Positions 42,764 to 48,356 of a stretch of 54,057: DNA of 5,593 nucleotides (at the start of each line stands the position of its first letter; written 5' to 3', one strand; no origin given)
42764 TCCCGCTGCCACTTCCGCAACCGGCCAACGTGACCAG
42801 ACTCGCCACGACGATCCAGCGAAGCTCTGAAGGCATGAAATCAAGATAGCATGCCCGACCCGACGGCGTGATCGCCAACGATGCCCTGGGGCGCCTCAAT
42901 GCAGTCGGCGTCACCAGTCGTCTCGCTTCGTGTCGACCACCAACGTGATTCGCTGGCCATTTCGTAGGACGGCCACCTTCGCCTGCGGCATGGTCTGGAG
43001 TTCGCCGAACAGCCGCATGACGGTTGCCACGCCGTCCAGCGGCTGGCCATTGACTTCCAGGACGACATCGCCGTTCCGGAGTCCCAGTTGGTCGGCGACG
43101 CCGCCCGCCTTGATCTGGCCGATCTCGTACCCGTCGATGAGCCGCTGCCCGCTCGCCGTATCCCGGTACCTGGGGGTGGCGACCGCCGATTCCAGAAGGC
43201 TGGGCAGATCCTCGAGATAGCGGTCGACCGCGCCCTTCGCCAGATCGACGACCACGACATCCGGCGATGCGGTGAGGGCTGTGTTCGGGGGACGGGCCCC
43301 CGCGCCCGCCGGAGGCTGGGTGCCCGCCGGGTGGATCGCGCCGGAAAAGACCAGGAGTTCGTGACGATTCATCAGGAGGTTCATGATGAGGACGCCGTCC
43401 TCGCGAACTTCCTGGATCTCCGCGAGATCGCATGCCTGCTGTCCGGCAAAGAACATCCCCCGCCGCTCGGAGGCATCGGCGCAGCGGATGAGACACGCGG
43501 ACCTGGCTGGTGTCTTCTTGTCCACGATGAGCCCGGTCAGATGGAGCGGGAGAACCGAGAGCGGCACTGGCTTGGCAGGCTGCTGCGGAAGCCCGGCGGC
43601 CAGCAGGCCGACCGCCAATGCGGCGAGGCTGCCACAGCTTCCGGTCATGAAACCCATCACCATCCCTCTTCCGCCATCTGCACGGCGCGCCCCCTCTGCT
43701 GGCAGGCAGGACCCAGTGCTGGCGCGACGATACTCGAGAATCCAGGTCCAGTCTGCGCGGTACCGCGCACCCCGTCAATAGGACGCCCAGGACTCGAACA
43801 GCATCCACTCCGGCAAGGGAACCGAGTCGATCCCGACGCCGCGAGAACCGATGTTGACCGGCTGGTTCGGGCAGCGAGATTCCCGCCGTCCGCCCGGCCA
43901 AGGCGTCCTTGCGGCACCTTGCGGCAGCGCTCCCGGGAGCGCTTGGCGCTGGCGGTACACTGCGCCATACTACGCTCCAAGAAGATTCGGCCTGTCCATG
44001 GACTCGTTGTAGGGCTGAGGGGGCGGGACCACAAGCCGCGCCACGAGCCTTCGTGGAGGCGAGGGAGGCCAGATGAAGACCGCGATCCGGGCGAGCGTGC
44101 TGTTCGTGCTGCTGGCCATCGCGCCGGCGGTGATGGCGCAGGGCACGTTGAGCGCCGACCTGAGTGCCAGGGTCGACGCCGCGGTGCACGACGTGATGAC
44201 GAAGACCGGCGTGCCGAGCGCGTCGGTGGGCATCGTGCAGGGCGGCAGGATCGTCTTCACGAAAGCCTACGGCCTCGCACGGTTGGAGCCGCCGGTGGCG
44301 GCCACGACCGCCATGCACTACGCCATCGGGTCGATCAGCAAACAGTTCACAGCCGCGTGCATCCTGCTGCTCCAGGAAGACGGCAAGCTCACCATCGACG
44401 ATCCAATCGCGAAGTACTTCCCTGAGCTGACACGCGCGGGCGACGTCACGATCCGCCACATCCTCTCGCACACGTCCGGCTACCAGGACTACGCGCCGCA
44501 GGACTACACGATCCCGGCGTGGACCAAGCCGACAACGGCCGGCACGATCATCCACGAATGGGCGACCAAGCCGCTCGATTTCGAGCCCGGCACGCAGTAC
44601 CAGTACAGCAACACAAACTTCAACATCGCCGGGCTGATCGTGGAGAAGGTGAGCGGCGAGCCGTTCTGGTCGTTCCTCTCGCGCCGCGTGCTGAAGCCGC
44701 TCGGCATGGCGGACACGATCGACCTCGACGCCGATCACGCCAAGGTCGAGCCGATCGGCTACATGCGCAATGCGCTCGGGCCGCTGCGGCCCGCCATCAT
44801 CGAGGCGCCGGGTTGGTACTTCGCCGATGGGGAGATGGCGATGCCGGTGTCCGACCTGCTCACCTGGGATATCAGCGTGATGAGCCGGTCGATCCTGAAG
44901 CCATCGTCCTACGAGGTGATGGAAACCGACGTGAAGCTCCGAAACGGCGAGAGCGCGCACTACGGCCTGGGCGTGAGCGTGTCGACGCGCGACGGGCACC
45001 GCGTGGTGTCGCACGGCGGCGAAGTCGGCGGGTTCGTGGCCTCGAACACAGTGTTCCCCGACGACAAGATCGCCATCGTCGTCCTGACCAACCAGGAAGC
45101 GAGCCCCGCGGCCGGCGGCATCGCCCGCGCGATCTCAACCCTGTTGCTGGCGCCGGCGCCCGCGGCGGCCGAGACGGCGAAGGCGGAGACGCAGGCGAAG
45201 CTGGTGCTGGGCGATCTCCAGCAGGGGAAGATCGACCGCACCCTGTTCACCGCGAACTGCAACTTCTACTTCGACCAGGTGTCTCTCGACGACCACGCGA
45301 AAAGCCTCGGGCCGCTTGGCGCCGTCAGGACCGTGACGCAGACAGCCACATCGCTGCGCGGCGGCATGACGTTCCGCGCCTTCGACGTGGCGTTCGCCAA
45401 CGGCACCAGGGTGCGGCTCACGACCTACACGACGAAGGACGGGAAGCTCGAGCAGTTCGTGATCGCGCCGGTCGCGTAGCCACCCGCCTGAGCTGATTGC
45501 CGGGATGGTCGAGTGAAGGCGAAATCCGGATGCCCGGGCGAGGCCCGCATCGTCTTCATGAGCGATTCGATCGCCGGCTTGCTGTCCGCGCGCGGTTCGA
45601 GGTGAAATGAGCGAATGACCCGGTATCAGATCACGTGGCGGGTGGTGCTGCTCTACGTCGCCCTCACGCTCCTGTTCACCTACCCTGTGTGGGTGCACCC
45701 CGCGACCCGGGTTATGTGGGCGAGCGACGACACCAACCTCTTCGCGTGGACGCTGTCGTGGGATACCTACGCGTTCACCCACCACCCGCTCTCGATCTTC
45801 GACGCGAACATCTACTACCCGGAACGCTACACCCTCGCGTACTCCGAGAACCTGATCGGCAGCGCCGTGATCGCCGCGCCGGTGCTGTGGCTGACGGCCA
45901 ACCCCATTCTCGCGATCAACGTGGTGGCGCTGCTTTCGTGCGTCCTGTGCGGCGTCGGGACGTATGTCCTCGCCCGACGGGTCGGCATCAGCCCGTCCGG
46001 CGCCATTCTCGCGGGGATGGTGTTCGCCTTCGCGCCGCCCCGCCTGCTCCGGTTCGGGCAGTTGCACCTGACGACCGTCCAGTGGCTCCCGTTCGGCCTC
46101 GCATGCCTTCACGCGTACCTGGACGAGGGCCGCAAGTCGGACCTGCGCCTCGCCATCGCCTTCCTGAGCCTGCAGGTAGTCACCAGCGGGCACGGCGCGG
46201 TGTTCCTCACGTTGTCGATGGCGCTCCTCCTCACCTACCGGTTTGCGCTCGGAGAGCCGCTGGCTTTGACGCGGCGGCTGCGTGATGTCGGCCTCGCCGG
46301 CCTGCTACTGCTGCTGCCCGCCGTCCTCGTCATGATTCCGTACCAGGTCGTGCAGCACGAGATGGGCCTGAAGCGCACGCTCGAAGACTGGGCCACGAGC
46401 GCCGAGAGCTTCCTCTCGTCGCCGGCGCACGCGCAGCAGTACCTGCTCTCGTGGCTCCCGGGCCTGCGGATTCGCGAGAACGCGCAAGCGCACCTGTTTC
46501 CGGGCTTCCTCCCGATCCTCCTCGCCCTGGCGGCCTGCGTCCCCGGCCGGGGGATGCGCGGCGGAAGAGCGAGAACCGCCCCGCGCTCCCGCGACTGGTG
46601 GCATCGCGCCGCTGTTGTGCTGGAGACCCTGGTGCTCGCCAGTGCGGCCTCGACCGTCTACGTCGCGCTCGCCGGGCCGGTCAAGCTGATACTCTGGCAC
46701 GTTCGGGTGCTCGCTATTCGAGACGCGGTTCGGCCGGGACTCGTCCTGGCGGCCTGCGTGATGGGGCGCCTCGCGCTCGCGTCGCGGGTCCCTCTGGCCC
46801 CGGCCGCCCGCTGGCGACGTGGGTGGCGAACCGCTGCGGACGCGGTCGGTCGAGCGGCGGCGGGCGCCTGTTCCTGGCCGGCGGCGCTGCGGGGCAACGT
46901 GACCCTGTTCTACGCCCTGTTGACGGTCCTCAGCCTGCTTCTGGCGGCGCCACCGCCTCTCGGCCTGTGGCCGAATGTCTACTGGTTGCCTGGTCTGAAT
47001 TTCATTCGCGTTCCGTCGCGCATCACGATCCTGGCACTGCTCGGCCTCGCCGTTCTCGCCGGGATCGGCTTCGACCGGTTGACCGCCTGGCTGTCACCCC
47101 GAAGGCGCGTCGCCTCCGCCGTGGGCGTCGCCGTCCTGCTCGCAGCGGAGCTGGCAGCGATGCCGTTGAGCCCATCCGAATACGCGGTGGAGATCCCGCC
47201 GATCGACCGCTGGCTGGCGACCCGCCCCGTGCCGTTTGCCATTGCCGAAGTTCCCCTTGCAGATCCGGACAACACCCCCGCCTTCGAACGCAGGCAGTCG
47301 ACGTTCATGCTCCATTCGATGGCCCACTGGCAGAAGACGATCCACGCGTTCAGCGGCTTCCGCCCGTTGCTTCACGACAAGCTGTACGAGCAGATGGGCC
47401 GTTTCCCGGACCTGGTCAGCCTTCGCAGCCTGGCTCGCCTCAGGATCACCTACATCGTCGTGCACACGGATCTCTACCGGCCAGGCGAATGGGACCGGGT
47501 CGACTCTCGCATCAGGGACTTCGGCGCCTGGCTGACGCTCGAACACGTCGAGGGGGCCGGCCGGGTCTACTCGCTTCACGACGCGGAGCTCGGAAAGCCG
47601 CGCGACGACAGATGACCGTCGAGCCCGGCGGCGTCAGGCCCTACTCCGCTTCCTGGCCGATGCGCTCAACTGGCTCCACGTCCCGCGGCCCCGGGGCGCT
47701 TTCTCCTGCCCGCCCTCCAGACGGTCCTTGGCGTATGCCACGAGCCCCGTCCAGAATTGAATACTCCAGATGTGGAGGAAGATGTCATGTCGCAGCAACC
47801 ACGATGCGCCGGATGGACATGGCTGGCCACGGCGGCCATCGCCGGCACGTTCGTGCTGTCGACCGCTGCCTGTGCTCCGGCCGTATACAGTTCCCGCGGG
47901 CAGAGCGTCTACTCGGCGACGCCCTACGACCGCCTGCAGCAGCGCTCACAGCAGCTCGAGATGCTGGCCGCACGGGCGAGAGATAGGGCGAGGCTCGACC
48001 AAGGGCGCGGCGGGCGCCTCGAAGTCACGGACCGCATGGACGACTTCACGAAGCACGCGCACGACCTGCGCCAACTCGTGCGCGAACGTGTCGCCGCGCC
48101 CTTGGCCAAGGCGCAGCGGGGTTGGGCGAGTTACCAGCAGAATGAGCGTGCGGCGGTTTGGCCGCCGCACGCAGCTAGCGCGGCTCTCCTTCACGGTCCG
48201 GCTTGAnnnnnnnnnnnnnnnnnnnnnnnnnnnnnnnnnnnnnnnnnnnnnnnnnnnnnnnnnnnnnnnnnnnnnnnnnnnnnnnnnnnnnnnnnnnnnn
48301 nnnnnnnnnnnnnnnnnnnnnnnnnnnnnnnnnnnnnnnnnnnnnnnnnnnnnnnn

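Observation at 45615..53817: Candidate novel protein-sorting/cell-surface modification system: AdoMetDC-like enzyme, tandem exosortase, GT-C-like membrane proteins and methyltransferase, paired with an IPTL-CTERM-like tagged substrate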

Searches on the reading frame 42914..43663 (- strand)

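Call 51: search_protein_families(library=pfam, proteins=[window:42914-43663:-], max_evalue=0.00001)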
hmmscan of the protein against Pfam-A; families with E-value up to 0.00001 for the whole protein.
window:42914-43663:- (250 aa): 2 families
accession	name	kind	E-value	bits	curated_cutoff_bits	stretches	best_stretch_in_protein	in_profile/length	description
PF17820.7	PDZ_6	-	2.9e-08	33.7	27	1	181-215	2-36/54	PDZ domain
PF00595.29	PDZ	-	7.6e-06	26.7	23.2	0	176-219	24-66/81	PDZ domain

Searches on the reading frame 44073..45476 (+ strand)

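Call 51: search_protein_families(library=pfam, proteins=[window:44073-45476:+], max_evalue=0.00001)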
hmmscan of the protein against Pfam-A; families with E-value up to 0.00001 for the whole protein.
window:44073-45476:+ (468 aa): 1 family
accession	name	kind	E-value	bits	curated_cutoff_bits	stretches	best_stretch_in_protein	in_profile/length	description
PF00144.29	Beta-lactamase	-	3.5e-64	217.5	27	1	34-347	1-317/329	Beta-lactamase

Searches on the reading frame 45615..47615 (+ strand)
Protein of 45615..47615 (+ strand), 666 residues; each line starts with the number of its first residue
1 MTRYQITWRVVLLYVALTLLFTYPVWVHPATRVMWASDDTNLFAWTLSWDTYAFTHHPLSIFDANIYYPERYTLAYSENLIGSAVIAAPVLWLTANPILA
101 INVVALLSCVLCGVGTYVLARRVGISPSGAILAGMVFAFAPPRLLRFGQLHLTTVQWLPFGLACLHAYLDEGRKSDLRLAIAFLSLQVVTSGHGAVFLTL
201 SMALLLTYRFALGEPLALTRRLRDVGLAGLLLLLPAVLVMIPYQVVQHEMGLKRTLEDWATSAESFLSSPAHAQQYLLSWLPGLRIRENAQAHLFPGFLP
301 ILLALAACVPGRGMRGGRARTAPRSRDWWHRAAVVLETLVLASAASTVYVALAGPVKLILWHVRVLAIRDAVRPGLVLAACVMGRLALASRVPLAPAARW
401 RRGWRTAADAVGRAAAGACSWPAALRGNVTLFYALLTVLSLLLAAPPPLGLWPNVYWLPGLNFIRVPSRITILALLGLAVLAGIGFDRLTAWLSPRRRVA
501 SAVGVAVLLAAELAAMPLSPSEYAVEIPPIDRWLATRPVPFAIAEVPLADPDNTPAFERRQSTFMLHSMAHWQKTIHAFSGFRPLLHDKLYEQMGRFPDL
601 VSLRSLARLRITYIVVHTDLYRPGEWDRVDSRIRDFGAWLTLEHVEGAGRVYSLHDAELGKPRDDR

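Call 3: search_protein_families(library=ncbifam, proteins=[window:45615-47615:+], max_evalue=0.01)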
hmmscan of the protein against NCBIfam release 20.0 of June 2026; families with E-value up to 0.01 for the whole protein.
window:45615-47615:+ (666 aa): 0 families

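Call 4: search_protein_families(library=pfam, proteins=[window:45615-47615:+], max_evalue=0.01)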
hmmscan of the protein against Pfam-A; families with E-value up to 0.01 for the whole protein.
window:45615-47615:+ (666 aa): 1 family
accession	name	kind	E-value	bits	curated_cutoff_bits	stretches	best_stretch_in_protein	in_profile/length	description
PF06965.17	Na_H_antiport_1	-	0.0051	16.2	23.5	0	448-511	298-363/374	Na+/H+ antiporter 1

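Call 18: search_protein_families(library=pfam, proteins=[window:45615-47615:+], max_evalue=10)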
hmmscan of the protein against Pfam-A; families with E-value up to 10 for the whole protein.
window:45615-47615:+ (666 aa): 2 families
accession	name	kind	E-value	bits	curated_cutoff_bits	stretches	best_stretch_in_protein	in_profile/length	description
PF06965.17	Na_H_antiport_1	-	0.0051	16.2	23.5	2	448-511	298-363/374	Na+/H+ antiporter 1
PF10131.15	PTPS_related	-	2.9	6.7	26.4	1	86-206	11-135/621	6-pyruvoyl-tetrahydropterin synthase related domain; membrane protein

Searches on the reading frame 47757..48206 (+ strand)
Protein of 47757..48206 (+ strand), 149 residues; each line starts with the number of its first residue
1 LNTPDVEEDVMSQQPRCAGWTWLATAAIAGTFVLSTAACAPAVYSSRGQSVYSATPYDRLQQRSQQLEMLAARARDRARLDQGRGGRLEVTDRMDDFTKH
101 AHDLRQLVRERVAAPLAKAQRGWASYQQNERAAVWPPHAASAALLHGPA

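Call 3: search_protein_families(library=ncbifam, proteins=[window:47757-48206:+], max_evalue=0.01)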
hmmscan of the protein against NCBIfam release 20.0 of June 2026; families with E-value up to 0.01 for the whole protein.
window:47757-48206:+ (149 aa): 0 families

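Call 4: search_protein_families(library=pfam, proteins=[window:47757-48206:+], max_evalue=0.01)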
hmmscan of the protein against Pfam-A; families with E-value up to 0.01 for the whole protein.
window:47757-48206:+ (149 aa): 1 family
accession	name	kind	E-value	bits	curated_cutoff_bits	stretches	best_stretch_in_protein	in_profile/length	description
PF15142.11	INCA1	-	0.0063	17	27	0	45-124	56-129/178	INCA1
